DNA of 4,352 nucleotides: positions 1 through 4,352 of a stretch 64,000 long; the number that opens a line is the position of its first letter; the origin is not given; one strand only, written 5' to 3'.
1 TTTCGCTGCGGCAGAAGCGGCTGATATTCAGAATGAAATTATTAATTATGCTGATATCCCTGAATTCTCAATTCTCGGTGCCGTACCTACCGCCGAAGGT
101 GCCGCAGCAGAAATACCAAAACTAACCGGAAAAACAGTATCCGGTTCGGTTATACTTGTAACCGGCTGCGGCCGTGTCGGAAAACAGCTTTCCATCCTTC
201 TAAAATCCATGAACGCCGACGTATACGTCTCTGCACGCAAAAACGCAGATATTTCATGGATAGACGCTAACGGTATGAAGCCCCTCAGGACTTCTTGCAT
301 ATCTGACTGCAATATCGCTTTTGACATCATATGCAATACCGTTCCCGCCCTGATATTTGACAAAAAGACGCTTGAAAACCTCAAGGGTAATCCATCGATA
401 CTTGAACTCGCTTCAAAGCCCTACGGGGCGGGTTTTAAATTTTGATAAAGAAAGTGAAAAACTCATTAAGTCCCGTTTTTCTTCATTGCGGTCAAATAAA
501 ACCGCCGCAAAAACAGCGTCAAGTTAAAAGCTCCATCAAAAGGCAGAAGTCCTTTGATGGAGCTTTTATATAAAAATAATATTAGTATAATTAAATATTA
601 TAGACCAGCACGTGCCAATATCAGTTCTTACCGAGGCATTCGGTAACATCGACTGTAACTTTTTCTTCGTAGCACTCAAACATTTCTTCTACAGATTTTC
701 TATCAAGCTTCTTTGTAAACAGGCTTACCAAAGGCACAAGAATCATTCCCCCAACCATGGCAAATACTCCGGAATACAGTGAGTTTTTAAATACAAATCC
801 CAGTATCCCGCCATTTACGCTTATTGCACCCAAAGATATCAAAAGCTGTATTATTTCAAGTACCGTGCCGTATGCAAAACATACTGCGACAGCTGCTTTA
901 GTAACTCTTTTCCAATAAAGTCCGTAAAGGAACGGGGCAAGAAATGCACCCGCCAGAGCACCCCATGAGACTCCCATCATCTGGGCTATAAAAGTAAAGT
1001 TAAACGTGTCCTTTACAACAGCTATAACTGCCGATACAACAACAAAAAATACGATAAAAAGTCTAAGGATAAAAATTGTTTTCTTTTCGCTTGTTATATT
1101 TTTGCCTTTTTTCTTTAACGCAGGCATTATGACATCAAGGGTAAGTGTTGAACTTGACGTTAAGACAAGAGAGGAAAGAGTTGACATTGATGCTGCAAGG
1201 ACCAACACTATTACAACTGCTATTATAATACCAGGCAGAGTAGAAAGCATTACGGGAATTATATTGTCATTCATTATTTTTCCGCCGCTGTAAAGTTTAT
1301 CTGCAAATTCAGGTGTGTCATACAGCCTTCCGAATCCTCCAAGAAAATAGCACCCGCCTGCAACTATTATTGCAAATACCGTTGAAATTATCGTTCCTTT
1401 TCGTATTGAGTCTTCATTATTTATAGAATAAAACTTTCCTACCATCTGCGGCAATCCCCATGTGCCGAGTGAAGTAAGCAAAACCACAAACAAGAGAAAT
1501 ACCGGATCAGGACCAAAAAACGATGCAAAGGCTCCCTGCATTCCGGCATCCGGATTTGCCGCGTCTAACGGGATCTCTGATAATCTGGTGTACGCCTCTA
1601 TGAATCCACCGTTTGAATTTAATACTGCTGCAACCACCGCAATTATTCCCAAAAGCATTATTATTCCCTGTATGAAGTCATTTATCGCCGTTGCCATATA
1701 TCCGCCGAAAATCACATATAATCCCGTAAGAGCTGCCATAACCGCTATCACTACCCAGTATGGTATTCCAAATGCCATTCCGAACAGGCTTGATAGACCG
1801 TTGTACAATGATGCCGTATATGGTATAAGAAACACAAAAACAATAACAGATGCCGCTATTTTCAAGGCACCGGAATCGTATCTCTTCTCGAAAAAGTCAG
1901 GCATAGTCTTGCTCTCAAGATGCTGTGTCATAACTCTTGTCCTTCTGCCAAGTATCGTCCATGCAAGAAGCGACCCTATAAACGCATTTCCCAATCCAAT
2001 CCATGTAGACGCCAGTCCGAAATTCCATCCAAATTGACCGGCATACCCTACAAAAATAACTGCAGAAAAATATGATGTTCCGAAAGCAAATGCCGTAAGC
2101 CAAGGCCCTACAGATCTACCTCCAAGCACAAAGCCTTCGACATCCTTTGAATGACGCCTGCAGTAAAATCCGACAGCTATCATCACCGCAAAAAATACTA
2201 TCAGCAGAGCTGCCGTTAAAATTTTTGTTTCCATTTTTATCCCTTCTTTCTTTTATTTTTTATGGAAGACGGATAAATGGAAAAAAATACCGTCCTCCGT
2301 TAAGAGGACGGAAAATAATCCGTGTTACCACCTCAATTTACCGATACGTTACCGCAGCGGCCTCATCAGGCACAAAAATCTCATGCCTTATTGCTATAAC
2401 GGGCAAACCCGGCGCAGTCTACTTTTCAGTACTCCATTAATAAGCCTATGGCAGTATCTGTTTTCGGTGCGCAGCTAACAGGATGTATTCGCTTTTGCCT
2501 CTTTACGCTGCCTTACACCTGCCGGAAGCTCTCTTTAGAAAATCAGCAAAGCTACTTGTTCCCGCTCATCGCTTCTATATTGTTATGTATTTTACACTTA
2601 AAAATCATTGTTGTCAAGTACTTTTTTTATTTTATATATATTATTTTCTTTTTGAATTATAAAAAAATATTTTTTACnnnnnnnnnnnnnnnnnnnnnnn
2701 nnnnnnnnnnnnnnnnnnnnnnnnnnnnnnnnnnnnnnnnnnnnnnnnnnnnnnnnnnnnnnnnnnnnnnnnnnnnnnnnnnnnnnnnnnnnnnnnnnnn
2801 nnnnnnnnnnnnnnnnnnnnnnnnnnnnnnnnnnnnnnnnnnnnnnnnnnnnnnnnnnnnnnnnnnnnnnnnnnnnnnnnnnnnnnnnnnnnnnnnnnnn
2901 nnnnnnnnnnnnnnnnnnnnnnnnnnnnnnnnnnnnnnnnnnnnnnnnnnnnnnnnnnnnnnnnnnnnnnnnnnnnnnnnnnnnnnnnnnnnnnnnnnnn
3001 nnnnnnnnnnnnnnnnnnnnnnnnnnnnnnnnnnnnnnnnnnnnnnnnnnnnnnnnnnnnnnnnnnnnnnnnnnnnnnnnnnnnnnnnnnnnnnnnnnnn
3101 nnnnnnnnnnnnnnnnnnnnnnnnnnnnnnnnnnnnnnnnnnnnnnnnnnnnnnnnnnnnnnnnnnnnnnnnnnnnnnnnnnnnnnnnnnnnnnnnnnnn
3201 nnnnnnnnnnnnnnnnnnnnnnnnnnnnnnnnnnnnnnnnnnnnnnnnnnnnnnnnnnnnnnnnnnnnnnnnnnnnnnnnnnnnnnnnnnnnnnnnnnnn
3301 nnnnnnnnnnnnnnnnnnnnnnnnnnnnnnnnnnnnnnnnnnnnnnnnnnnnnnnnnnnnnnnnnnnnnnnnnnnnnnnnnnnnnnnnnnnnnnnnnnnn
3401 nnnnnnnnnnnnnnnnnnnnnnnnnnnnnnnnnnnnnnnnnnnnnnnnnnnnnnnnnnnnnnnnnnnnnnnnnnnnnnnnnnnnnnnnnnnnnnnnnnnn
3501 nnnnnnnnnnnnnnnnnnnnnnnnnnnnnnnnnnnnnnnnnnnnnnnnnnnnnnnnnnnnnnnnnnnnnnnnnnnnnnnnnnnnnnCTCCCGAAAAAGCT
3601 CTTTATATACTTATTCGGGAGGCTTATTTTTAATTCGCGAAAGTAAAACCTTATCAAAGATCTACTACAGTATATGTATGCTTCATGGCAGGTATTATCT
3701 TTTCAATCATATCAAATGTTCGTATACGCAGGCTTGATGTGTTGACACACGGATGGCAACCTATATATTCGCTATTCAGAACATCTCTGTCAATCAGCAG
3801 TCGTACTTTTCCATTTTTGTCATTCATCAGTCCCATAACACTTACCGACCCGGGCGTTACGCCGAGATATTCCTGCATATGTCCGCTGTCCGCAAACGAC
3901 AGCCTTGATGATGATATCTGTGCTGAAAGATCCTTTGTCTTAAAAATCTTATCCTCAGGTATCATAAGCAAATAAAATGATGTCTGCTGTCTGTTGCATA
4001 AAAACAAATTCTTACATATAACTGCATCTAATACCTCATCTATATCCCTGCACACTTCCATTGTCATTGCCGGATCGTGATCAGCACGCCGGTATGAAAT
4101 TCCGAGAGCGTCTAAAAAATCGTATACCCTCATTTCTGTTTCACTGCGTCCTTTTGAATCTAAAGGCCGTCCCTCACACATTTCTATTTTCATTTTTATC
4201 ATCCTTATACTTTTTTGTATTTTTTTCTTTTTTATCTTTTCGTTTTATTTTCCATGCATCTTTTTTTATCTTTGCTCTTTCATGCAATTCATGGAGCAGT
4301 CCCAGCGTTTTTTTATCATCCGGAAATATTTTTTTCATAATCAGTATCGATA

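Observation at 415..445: Junction sequences form a 24-bp imperfect direct repeat, each copy with its own dyad symmetry (att-like sites)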

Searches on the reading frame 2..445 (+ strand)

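Call 8: search_protein_families(library=pfam, proteins=[window:2-445:+])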
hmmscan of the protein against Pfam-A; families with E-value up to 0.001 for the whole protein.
window:2-445:+ (147 aa): 1 family
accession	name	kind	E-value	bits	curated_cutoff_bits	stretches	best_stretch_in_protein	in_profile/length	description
PF02826.25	2-Hacid_dh_C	-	0.00019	21.3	25.1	1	39-92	27-80/178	D-isomer specific 2-hydroxyacid dehydrogenase, NAD binding domain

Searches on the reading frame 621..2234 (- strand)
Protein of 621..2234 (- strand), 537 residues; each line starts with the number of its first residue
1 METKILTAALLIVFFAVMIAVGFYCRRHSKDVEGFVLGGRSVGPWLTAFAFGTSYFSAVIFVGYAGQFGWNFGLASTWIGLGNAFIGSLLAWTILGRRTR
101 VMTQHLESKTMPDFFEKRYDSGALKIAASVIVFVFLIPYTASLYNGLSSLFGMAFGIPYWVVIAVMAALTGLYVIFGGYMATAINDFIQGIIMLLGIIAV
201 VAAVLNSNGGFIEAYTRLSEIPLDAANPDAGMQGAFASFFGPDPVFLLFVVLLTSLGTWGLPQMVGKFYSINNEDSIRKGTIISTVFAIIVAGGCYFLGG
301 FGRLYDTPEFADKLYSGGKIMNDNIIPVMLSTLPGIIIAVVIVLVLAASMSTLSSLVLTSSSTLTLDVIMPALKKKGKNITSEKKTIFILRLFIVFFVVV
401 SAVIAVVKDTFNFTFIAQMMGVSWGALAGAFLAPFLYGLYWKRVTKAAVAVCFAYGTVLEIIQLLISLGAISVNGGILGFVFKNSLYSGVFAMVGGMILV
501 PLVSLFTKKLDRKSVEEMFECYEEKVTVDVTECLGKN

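Call 7: search_protein_families(library=pfam, proteins=[window:621-2234:-])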
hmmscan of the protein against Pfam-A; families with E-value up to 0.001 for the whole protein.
window:621-2234:- (537 aa): 1 family
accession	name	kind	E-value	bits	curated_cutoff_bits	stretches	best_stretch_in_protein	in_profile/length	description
PF00474.23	SSF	-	4.3e-53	181.1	22.8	1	35-446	1-396/406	Sodium:solute symporter family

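Call 68: search_protein_families(library=ncbifam, proteins=[window:621-2234:-], max_evalue=0.00001)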
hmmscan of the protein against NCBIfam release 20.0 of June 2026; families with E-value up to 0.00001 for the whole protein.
window:621-2234:- (537 aa): 10 families
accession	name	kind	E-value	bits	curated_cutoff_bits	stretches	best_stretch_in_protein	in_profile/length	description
TIGR02121.1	Na_Pro_sym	equivalog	7.2e-58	196.5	515.5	1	9-524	5-485/488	sodium/proline symporter PutP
TIGR00813.1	sss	superfamily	4e-52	177.7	184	1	35-451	1-406/411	sodium/solute symporter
TIGR02119.1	panF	equivalog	2.7e-45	155.3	328.05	1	11-451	7-426/471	sodium/pantothenate symporter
NF011948.0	PRK15419.1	equivalog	7.6e-36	124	955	1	11-495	11-473/502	sodium/proline symporter PutP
TIGR03648.1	Na_symport_lg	subfamily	4.7e-25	88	320.75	2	9-291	3-285/547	VC_2705 family sodium/solute symporter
NF058657.1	MncbAcdTpMctC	equivalog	3.5e-19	68.7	670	1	3-472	4-460/527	monocarboxylic acid transporter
NF006903.2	PRK09395.1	subfamily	2.3e-16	59.3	750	1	6-519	36-533/552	cation/acetate symporter ActP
NF007790.0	PRK10484.1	equivalog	3.5e-16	59.1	401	1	11-466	8-454/527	solute:sodium symporter family transporter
TIGR02711.1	symport_actP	equivalog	5.5e-13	48.5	1099.25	1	9-499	36-510/549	cation/acetate symporter ActP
NF009135.0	PRK12488.1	subfamily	8.2e-12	44.5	850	1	9-473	36-484/549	cation/acetate symporter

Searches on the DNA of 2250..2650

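Call 69: search_rna_families(source=window, start=2250, end=2650, threshold=gathering, show_alignments=1)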
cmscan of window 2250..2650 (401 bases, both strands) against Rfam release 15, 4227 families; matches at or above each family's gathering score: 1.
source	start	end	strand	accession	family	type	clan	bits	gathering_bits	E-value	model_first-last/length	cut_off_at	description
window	2301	2578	-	RF00230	T-box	Cis-reg; leader;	-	104.1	93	4.3e-24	1-219/219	no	T-box leader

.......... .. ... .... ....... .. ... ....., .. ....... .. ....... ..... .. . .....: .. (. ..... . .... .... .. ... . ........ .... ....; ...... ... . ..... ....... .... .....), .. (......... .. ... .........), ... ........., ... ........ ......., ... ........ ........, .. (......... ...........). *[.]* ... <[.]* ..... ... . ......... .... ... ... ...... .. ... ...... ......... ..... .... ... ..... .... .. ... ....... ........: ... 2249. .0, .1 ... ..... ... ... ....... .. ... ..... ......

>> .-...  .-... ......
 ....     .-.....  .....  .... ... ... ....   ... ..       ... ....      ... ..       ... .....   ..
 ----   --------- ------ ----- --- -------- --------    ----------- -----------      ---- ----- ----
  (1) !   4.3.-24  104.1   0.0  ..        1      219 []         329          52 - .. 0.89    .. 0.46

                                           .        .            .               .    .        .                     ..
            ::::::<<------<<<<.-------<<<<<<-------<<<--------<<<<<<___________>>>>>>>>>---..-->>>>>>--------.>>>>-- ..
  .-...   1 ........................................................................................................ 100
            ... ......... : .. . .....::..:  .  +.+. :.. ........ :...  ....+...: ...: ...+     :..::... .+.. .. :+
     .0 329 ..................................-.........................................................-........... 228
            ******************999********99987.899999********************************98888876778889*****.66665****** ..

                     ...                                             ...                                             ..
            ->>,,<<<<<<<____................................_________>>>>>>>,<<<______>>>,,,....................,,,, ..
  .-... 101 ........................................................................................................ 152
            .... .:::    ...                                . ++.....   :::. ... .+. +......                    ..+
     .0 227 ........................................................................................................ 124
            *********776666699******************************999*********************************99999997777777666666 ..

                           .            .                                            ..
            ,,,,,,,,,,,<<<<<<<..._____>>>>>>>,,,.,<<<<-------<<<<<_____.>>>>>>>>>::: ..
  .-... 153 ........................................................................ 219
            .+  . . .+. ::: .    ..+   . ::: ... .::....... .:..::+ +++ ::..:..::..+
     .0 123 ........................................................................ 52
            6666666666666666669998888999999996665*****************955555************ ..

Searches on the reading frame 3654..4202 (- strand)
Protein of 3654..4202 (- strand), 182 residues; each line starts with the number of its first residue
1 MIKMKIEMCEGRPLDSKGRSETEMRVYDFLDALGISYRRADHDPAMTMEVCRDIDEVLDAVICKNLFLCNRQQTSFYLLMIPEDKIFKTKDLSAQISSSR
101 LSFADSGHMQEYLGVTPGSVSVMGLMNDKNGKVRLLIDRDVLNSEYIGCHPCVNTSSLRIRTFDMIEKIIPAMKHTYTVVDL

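Call 7: search_protein_families(library=pfam, proteins=[window:3654-4202:-])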
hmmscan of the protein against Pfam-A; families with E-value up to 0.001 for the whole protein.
window:3654-4202:- (182 aa): 1 family
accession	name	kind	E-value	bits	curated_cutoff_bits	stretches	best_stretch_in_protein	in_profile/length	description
PF04073.20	tRNA_edit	-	2.2e-21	76.6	25.5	1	42-166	1-121/123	Aminoacyl-tRNA editing domain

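Call 68: search_protein_families(library=ncbifam, proteins=[window:3654-4202:-], max_evalue=0.00001)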
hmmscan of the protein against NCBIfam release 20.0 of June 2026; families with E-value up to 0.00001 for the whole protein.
window:3654-4202:- (182 aa): 0 families
